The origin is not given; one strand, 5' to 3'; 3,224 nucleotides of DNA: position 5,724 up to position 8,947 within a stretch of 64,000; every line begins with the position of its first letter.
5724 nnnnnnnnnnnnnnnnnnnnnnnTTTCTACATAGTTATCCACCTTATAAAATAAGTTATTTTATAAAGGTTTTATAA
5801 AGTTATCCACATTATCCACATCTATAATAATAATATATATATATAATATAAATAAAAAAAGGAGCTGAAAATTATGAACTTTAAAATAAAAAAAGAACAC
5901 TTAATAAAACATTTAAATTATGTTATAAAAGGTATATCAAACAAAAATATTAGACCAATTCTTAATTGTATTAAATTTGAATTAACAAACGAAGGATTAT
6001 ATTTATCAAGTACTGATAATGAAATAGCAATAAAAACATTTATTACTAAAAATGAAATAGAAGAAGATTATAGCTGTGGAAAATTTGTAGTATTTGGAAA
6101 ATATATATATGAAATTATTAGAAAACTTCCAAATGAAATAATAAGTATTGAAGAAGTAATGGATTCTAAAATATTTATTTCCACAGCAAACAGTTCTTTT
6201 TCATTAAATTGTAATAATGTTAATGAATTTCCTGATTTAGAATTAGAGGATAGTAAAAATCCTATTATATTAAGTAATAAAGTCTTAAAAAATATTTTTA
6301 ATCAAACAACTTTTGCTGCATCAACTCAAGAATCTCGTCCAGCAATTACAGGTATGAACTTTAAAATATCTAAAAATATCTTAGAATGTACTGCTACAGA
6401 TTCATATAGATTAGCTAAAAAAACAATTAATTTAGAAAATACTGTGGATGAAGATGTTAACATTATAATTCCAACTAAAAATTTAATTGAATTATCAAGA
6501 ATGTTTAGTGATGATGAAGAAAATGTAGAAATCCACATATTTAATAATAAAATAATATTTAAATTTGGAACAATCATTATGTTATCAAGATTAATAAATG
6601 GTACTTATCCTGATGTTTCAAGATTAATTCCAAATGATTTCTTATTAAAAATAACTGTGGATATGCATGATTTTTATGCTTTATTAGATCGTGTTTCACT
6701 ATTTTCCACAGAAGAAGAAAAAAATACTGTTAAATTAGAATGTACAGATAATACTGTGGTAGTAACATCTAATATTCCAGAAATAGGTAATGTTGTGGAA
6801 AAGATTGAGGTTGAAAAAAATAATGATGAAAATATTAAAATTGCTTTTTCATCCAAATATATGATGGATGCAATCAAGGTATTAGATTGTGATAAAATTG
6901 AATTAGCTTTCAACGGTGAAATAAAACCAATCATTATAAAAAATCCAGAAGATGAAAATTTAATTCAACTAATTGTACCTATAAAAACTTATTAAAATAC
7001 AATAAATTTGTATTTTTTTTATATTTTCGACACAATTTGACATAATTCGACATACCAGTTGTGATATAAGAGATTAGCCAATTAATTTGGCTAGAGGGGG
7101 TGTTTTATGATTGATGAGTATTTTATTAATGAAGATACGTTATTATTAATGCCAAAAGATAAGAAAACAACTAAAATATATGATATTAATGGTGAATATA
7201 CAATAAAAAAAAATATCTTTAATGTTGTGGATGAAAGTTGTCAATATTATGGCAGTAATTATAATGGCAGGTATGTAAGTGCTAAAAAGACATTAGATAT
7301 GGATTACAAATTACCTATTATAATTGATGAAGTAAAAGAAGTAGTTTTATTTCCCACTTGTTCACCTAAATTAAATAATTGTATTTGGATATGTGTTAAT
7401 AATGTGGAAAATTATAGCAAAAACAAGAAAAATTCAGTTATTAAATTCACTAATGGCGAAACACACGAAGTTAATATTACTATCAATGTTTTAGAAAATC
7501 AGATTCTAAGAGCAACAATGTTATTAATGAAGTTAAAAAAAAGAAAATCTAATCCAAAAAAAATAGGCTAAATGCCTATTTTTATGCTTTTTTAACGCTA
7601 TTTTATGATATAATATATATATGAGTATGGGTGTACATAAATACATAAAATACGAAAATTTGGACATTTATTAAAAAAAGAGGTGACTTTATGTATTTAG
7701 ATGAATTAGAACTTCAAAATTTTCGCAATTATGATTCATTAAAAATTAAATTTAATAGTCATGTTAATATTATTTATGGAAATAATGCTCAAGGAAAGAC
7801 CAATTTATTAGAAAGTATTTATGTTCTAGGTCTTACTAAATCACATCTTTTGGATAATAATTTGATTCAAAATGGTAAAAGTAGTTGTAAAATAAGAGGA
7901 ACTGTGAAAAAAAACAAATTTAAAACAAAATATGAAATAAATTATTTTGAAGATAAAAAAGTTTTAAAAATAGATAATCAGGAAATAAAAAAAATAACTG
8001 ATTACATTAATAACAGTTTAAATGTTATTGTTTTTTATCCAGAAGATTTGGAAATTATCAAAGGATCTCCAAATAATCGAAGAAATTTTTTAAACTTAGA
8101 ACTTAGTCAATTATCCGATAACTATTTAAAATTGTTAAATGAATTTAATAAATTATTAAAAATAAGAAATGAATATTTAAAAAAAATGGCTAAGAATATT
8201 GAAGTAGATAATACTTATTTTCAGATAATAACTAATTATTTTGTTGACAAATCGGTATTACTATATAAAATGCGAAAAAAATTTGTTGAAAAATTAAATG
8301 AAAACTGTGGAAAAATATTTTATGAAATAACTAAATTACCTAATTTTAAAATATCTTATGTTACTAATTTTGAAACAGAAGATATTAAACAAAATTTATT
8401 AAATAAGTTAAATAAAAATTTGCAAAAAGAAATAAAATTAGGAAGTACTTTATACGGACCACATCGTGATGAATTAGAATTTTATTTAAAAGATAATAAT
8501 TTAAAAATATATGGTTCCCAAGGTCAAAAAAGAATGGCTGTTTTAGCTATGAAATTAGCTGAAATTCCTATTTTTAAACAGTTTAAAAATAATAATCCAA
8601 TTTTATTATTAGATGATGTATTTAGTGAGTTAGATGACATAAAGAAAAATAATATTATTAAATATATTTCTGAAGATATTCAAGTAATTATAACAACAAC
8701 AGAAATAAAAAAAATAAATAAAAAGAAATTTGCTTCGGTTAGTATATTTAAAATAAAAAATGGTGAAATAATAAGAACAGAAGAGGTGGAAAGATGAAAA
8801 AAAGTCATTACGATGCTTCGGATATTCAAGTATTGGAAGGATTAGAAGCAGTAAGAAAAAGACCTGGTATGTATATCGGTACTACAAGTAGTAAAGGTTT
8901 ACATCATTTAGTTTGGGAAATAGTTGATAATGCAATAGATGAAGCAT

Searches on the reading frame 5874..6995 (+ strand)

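Call 9: search_protein_families(library=ncbifam, proteins=[window:5874-6995:+], max_evalue=0.00001)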
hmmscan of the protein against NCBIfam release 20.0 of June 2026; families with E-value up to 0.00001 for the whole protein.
window:5874-6995:+ (373 aa): 3 families
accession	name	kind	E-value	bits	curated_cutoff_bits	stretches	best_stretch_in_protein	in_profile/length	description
TIGR00663.1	dnan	equivalog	1.9e-90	303.5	137.65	1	1-372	1-367/367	DNA polymerase III subunit beta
NF004184.0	PRK05643.3-2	equivalog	9.1e-64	215.7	443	1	1-371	1-374/375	DNA polymerase III subunit beta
NF011508.0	PRK14946.1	equivalog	3.1e-47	161.5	513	1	1-367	1-361/366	DNA polymerase III subunit beta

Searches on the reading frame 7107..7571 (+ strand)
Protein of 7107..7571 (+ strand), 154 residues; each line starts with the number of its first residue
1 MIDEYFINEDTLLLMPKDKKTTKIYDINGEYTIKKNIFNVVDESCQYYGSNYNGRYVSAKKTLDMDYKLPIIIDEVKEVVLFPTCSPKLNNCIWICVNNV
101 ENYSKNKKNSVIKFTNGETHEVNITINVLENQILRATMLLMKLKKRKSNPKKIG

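Call 9: search_protein_families(library=ncbifam, proteins=[window:7107-7571:+], max_evalue=0.00001)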
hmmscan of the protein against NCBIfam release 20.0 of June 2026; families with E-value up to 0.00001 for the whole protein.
window:7107-7571:+ (154 aa): 0 families

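Call 76: search_protein_families(library=pfam, proteins=[window:7107-7571:+], max_evalue=0.001)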
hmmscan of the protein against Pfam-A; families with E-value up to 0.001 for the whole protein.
window:7107-7571:+ (154 aa): 1 family
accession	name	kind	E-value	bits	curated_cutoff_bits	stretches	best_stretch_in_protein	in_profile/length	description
PF06338.17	ComK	-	2.1e-38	131.9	22.3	1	3-147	2-151/152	ComK protein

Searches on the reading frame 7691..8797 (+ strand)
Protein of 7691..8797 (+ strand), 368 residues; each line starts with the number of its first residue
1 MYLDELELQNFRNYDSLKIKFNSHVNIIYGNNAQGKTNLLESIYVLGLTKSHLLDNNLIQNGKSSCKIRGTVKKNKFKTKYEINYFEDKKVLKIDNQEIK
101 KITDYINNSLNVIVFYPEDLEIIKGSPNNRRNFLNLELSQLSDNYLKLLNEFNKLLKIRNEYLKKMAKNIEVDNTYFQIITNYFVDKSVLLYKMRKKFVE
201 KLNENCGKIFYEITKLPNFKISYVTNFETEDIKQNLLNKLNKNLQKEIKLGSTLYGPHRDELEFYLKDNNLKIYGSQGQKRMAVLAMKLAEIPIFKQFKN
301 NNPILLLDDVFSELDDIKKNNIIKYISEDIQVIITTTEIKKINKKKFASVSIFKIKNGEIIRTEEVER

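Call 9: search_protein_families(library=ncbifam, proteins=[window:7691-8797:+], max_evalue=0.00001)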
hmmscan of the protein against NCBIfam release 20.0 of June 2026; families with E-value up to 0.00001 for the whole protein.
window:7691-8797:+ (368 aa): 9 families
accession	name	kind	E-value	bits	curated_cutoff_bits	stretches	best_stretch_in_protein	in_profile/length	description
TIGR00611.2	recf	equivalog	7.8e-97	324.5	172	1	3-337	1-339/339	DNA replication/repair protein RecF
NF010680.0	PRK14079.1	equivalog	3.3e-54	184.2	386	1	1-339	1-328/349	recombination protein F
NF041760.1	PtuA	equivalog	1.5e-09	37.3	500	1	2-80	51-125/524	retron Ec78 anti-phage system effector ATPase PtuA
NF003034.1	PRK03918.1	equivalog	3.4e-08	32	700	1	1-105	1-116/878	DNA double-strand break repair ATPase Rad50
NF041034.1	Rad50_Sulf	equivalog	4.6e-08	31.4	1000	1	1-83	1-82/872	DNA double-strand break repair ATPase Rad50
NF002572.0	PRK02224.1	equivalog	1.8e-07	29.9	1087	1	1-69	1-71/888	DNA double-strand break repair ATPase Rad50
NF045487.1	ASRP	equivalog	2.2e-07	29.9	300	0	15-55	6-46/593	archaea-specific SMC-related protein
NF053563.1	Rkd4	equivalog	5.3e-07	28.2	860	0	3-43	3-43/747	arcadin-4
NF041035.1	Rad50_Halo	equivalog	8.6e-06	24.4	1000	0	1-68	1-70/883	DNA double-strand break repair ATPase Rad50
